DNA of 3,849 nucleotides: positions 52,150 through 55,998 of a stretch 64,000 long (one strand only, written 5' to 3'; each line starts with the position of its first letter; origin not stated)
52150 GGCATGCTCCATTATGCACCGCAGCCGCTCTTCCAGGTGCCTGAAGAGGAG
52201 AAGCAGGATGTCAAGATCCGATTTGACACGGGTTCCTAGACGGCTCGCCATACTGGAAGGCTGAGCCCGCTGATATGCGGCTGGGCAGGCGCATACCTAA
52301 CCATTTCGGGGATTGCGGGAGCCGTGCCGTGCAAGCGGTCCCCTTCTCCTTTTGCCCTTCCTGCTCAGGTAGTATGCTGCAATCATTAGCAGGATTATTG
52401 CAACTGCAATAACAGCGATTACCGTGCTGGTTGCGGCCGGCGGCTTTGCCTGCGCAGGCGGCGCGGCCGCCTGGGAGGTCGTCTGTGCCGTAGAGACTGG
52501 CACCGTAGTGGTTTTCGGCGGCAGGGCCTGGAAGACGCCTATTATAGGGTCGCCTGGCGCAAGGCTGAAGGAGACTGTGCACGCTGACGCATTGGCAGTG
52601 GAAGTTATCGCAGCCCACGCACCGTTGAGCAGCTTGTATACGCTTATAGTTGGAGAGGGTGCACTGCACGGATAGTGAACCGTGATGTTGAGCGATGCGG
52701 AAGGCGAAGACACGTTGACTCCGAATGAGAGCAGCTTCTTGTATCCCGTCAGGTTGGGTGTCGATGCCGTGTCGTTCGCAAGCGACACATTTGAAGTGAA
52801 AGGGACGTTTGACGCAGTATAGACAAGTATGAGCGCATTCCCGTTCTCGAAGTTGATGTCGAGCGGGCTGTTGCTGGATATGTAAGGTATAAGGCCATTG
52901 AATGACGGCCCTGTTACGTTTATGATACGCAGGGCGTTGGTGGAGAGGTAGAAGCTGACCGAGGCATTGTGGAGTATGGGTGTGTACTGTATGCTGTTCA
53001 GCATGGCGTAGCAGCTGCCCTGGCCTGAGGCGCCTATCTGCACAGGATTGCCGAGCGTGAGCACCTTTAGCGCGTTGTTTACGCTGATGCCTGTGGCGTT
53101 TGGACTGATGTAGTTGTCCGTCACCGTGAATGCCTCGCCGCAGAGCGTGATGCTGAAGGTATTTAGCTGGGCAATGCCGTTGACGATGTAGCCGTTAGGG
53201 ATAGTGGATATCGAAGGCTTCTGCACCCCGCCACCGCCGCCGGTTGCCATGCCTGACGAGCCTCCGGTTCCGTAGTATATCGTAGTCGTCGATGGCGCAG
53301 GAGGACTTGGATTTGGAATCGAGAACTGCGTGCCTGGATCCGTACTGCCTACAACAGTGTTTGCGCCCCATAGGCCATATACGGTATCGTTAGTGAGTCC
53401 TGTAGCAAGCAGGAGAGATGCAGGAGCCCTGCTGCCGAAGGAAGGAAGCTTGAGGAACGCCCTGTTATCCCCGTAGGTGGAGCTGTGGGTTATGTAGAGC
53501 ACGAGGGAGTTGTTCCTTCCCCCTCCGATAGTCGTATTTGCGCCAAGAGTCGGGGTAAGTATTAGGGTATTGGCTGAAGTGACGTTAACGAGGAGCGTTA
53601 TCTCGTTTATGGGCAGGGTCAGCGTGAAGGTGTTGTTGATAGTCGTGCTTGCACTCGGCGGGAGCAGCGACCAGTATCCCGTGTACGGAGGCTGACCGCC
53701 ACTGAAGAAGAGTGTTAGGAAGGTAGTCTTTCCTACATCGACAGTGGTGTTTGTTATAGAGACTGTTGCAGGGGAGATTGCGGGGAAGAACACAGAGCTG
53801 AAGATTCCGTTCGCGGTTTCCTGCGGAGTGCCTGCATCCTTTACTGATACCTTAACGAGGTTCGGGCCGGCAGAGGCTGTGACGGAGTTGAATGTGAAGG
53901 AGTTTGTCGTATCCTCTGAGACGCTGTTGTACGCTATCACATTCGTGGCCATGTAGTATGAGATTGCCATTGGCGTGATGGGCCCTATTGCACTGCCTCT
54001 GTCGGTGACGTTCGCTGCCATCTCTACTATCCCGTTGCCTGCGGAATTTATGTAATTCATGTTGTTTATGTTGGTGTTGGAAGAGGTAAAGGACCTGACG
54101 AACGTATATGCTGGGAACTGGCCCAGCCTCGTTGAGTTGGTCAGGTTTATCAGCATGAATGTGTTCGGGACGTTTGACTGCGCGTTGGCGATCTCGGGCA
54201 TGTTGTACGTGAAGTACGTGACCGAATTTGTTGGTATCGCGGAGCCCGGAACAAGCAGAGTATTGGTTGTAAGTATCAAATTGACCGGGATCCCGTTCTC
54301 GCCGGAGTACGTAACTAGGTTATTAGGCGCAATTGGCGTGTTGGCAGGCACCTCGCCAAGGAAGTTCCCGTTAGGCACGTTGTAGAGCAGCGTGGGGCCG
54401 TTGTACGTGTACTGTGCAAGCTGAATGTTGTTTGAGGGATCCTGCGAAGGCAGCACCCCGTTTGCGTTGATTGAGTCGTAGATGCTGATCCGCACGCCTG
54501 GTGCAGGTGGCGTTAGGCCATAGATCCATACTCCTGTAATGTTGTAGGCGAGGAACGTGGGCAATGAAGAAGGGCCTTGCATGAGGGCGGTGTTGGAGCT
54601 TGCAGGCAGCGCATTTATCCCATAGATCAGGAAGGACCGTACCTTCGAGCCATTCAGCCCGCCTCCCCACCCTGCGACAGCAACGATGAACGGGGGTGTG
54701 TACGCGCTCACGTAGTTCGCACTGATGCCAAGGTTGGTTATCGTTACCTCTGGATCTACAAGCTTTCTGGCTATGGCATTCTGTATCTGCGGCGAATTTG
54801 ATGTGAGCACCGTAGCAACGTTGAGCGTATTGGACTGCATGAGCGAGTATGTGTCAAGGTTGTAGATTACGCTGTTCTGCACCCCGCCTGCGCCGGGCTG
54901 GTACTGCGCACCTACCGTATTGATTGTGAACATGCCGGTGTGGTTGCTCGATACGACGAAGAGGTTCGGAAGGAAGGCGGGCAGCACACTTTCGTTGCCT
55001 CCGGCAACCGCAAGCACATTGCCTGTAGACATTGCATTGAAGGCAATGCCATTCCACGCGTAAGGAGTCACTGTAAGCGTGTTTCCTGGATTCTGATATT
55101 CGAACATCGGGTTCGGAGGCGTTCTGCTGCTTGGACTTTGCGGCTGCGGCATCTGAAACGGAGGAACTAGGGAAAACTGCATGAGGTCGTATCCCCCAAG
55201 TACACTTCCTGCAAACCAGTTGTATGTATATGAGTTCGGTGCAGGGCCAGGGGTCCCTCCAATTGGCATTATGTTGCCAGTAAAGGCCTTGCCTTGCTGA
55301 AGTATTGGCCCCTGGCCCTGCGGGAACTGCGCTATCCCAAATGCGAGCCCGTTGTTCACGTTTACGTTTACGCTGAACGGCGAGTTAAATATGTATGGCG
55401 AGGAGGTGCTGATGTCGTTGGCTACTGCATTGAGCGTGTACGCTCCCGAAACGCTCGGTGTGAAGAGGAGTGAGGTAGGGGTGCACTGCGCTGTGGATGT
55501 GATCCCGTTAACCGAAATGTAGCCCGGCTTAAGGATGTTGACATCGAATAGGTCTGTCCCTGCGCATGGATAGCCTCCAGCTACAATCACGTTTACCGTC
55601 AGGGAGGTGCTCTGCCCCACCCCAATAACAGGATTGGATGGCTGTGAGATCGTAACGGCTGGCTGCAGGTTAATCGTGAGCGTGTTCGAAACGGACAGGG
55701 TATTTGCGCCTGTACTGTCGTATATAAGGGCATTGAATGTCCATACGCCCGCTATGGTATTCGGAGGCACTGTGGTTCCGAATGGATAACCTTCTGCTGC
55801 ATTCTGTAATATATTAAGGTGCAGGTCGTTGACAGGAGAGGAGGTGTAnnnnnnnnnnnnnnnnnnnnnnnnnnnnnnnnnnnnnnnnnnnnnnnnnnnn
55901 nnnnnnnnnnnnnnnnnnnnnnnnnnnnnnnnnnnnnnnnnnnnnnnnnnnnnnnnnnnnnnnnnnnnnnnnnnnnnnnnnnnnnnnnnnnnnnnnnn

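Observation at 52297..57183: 1628-aa charge-poor, sequon-dense surface protein with a six-bladed Kelch-like propeller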

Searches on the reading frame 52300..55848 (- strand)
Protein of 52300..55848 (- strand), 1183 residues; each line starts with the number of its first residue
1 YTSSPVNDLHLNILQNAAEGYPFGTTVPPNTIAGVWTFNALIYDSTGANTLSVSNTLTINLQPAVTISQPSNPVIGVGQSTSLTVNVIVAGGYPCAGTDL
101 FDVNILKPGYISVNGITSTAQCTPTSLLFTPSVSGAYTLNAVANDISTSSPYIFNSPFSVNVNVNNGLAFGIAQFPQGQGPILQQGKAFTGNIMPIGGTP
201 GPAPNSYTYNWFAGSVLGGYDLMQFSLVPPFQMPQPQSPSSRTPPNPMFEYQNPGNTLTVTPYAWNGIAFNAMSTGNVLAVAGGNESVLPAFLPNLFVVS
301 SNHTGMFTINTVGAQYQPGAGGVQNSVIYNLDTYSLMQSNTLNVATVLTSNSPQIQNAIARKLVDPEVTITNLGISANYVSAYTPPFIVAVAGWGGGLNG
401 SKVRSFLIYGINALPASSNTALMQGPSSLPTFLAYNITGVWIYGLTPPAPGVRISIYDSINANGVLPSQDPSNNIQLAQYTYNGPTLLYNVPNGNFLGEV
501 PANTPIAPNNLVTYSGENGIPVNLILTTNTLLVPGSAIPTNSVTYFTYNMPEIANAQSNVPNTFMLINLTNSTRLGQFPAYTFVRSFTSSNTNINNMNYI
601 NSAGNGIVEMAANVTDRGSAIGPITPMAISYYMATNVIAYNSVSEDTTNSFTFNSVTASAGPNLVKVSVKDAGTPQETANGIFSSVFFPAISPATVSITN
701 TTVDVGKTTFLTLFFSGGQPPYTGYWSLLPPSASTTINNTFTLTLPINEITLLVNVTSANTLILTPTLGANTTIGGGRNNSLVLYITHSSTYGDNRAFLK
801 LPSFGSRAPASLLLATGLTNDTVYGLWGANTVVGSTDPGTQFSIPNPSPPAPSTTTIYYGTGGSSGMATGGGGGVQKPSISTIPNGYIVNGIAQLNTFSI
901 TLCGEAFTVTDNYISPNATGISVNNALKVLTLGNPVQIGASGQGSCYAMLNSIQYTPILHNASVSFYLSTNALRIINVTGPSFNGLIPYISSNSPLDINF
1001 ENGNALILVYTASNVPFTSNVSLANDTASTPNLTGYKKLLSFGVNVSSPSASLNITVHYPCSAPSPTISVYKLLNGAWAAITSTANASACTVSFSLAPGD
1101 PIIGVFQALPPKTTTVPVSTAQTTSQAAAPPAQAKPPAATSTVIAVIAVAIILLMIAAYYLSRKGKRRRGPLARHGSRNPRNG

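Call 41: search_protein_representatives(protein=window:52300-55848:-)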
Query: 1183 residues. Proteins with E-value up to 0.001 (for the whole library): 293; up to 1e-10: 160; up to 1e-30: 19. The best 150 are listed.
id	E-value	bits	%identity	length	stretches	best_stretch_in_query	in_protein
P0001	0.0e+00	2563.2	100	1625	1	1-1183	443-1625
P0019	6.6e-242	822.1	49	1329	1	115-1164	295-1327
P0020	2.3e-175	601.7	44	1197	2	25-884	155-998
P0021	5.4e-175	600.5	42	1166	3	206-1168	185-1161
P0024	2.8e-158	545.2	43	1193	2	198-1142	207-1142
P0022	6.1e-155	534.1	40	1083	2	182-1164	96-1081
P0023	1.9e-145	502.7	40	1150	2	131-1164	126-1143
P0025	2.5e-133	462.5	45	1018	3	181-851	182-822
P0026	6.5e-60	219.4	36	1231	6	841-1169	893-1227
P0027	2.1e-57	211.1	34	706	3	730-1171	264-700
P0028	2.4e-47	177.8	36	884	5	852-1168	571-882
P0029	3.3e-47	177.4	37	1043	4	860-1170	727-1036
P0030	4.0e-45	170.4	32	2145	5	852-1166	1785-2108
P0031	1.1e-43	165.7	45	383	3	182-377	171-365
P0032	3.6e-40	154.0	33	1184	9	862-1166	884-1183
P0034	2.1e-36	141.6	36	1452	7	860-1109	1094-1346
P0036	4.5e-31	123.9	36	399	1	849-1166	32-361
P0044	9.6e-28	112.9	35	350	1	880-1174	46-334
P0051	3.8e-24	101.0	32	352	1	875-1169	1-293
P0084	3.2e-17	78.0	34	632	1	266-705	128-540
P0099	1.2e-15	72.8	30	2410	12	869-1153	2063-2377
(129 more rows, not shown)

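Call 55: list_cluster_members(proteins=[P0026, P0028, P0030, P0032, P0034, P0036, P0044, P0051, P0099, P0024])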
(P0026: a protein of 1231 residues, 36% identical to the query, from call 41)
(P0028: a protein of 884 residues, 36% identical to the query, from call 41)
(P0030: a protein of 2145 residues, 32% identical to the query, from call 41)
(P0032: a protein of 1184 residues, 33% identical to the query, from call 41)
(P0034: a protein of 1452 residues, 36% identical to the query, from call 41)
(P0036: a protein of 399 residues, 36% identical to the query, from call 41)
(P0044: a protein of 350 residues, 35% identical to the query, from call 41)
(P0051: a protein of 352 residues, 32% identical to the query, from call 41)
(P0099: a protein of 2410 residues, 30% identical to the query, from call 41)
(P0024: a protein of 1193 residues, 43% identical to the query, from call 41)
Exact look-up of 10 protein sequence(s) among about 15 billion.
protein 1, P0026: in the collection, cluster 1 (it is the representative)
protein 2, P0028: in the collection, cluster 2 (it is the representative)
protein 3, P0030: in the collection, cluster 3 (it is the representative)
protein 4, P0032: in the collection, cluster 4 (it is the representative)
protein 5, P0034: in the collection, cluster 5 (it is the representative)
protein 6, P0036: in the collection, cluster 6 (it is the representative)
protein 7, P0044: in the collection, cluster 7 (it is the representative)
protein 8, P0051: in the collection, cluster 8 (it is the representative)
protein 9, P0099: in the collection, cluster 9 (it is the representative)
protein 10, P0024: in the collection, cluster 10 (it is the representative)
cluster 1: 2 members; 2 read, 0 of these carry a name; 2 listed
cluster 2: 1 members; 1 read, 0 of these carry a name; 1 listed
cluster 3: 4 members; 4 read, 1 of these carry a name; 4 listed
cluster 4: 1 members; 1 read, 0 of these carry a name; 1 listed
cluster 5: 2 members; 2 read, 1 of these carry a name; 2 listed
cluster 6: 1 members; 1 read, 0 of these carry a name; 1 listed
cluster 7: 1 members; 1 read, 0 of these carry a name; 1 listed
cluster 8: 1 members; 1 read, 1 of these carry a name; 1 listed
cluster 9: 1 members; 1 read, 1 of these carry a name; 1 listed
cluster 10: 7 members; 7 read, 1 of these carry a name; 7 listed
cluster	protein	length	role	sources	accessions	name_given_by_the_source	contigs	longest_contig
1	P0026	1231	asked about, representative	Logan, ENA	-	-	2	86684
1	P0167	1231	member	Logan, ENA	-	-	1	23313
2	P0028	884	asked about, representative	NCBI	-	-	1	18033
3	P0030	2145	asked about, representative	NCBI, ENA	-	-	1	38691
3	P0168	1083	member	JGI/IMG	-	hypothetical protein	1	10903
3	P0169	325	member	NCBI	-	-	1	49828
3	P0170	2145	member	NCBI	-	-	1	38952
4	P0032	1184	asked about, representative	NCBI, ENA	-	-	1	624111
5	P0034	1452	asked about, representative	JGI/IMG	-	uncharacterized membrane protein YgcG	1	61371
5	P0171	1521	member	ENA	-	-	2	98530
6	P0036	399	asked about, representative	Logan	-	-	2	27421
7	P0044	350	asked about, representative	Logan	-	-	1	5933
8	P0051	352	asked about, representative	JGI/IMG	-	hypothetical protein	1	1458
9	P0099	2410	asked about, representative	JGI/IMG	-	PGF-pre-PGF domain-containing protein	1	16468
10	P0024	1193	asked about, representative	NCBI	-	-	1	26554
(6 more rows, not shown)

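Call 93: search_protein_families(library=pfam, proteins=[P0030, P0084], max_evalue=0.01)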
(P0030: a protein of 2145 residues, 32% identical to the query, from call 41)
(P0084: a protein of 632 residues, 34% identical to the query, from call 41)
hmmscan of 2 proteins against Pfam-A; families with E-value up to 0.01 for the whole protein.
P0030 (2145 aa): 0 families

P0084 (632 aa): 0 families

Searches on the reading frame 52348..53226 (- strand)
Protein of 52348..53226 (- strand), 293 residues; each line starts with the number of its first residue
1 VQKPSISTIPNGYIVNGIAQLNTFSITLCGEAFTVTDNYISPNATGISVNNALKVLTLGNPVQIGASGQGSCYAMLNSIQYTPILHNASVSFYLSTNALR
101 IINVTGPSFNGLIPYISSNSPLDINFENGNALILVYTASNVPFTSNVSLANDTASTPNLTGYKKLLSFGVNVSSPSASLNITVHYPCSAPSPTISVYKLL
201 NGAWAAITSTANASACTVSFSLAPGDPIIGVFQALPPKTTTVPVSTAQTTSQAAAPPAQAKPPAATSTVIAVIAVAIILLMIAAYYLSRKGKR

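Call 56: search_protein_families(library=ncbifam, alignment_id=A4, max_evalue=0.1)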
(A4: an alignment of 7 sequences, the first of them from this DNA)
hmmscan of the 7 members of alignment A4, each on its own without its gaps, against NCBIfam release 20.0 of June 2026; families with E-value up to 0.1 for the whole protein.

A. member 1, seq(293 aa): 1 family
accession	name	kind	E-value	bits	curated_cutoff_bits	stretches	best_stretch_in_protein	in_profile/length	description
NF041766.1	choice_anch_U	domain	1.2e-05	26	32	1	163-227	9-73/92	choice-of-anchor U domain-containing protein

B. families by the number of members that match (of 7 scanned): 3 families
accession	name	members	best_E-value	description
NF041766.1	choice_anch_U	1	1.2e-05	choice-of-anchor U domain-containing protein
NF010602.0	PRK13998.1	1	0.029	K(+)-transporting ATPase subunit C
NF053819.1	EF0750_LPXTG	1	0.057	EF2685/EF0750 family sortase-dependent surface protein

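Call 57: search_protein_families(library=pfam, alignment_id=A4, max_evalue=0.1)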
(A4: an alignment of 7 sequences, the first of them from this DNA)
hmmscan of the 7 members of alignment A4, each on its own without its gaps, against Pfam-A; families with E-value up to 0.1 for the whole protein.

A. member 1, seq(293 aa): 0 families

B. families by the number of members that match (of 7 scanned): 2 families
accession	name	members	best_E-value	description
PF21309.3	C5_CUB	1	0.076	Complement component 5, CUB domain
PF20088.4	DUF6480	1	0.083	Family of unknown function (DUF6480)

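Call 81: search_solved_structures(query=A4, max_evalue=1)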
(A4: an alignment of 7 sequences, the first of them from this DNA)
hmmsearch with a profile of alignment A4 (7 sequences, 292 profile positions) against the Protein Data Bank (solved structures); distinct sequences matched with E-value up to 1: 1.
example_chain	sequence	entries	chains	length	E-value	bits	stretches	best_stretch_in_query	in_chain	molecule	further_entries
8qk3_E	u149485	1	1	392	0.75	12.1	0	241-290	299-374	Membrane cofactor protein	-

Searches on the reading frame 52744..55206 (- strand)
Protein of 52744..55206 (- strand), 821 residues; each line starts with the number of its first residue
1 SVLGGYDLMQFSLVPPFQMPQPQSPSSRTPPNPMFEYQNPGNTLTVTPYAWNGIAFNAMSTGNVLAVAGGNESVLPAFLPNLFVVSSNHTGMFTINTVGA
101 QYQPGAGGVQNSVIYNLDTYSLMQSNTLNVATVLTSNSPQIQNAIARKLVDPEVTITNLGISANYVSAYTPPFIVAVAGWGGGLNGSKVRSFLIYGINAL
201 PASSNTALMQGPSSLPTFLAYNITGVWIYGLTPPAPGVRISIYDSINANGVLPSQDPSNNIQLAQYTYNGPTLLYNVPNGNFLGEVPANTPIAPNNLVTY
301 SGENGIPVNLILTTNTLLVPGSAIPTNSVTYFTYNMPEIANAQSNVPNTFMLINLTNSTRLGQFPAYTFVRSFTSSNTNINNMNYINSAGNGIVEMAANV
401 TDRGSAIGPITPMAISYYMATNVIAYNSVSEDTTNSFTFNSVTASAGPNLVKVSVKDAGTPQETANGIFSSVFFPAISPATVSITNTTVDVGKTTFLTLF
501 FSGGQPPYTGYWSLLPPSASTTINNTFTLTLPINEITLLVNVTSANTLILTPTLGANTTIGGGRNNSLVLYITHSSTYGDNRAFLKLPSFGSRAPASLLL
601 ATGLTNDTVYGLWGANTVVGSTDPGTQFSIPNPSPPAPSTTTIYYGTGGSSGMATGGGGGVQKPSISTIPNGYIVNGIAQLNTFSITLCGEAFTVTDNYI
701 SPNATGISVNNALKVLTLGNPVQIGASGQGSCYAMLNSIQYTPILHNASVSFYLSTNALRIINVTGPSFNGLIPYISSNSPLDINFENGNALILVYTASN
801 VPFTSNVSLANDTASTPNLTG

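Call 22: find_homologous_proteins(query=window:52744-55206:-, max_evalue=0.01)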
Query window:52744-55206:- (821 aa): 5 proteins with E <= 0.01 among 8000 candidates.
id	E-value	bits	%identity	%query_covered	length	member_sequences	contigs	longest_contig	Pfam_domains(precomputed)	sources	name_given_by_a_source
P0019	1.4e-213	729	49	100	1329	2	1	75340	PF10282.16,PF25174.2,PF21783.3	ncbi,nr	ncbi:MAG: YncE family protein [Candidatus Micrarchaeota archaeon]|nr:YncE family protein [Candidatus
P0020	8.7e-166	571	48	77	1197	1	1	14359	-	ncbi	-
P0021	3.2e-156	540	48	77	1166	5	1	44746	-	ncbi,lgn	-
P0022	3.1e-124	434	44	77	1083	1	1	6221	-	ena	-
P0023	1.2e-118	415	43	72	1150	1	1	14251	-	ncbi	-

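Call 35: search_protein_families(library=pfam, proteins=[P0019, P0020, P0021, P0022, P0023], max_evalue=0.01)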
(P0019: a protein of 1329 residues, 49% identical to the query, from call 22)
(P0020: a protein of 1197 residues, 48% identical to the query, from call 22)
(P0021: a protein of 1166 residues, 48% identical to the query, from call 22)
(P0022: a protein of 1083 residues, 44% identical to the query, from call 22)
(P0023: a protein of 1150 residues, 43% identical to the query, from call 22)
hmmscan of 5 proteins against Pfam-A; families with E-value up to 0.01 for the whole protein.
P0019 (1329 aa): 4 families
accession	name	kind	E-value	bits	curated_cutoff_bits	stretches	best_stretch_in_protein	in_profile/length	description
PF25174.1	Beta-prop_THOC3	-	4e-08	33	305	1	30-156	132-257/272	THOC3 beta-propeller domain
PF10282.15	Lactonase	-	1.3e-06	28.4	21.7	1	19-107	28-123/344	Lactonase, 7-bladed beta-propeller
PF21783.3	YNCE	-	2.4e-05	24.3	27.1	2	8-124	8-124/339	YNCE-like beta-propeller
PF23414.1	Beta-prop_EML_2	-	0.0014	18.5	90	0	75-177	4-99/266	Echinoderm microtubule-associated protein second beta-propeller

P0020 (1197 aa): 0 families

P0021 (1166 aa): 0 families

P0022 (1083 aa): 0 families

P0023 (1150 aa): 1 family
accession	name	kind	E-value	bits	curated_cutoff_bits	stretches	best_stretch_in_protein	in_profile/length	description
PF13573.12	SprB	-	8.4e-05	22.6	28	1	854-874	16-36/37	SprB repeat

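Call 83: find_encoding_contigs(protein=P0019, flank=8000, max_places=2)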
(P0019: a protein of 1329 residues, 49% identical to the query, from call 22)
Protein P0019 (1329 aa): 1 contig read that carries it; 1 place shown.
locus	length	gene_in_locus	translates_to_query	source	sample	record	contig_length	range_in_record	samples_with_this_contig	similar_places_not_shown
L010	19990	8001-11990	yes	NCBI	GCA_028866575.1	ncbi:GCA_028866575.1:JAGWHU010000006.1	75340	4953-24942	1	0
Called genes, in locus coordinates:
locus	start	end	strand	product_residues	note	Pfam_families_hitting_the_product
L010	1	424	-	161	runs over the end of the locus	-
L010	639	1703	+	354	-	PF08279:HTH_11 (faint), PF13404:HTH_AsnC-type (faint), PF13412:HTH_24 (weak)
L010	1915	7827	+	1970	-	-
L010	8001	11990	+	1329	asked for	PF10282:Lactonase (faint), PF21783:YNCE (faint), PF25174:Beta-prop_THOC3 (faint)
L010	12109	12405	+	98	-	PF05239:PRC (weak)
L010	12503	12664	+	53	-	-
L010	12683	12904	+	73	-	-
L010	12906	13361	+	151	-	PF10869:DUF2666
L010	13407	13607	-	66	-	-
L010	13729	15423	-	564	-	PF04055:Radical_SAM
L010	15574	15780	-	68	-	-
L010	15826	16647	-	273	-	-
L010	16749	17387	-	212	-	PF00318:Ribosomal_S2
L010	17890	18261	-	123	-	-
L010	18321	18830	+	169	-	PF00583:Acetyltransf_1, PF13673:Acetyltransf_10 (weak), PF13508:Acetyltransf_7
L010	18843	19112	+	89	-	-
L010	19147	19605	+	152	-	PF13302:Acetyltransf_3 (weak), PF13420:Acetyltransf_4, PF00583:Acetyltransf_1, PF13673:Acetyltransf_10, PF13508:Acetyltransf_7, PF14542:Acetyltransf_CG (weak)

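Call 84: find_encoding_contigs(protein=P0021, flank=8000, max_places=2)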
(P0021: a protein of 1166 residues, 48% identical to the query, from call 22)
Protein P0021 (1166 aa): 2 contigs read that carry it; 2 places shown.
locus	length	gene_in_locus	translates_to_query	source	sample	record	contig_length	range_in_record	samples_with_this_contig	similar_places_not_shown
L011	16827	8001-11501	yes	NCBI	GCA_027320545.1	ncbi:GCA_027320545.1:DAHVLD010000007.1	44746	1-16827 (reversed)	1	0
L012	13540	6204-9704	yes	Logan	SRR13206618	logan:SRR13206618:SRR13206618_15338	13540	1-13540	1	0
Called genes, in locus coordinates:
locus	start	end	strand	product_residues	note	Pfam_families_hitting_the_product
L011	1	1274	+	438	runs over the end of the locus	PF02163:Peptidase_M50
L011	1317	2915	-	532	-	-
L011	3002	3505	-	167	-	PF01864:CarS-like, PF01148:CTP_transf_1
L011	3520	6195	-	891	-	PF01411:tRNA-synt_2c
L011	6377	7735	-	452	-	PF02638:GHL10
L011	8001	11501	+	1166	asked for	-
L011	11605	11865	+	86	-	-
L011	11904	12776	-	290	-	PF09810:Exo5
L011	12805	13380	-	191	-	-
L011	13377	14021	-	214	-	PF08843:AbiEii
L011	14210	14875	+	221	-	PF00702:Hydrolase, PF13419:HAD_2, PF13242:Hydrolase_like (weak)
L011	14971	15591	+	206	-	-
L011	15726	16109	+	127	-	PF01938:TRAM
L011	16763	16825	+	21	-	?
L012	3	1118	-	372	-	?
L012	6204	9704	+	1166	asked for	-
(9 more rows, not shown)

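Call 93: search_protein_families(library=pfam, proteins=[L010:1915-7824:+], max_evalue=0.01)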
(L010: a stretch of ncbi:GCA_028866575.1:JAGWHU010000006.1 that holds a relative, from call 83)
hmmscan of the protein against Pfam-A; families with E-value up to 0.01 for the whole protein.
L010:1915-7824:+ (1970 aa): 0 families
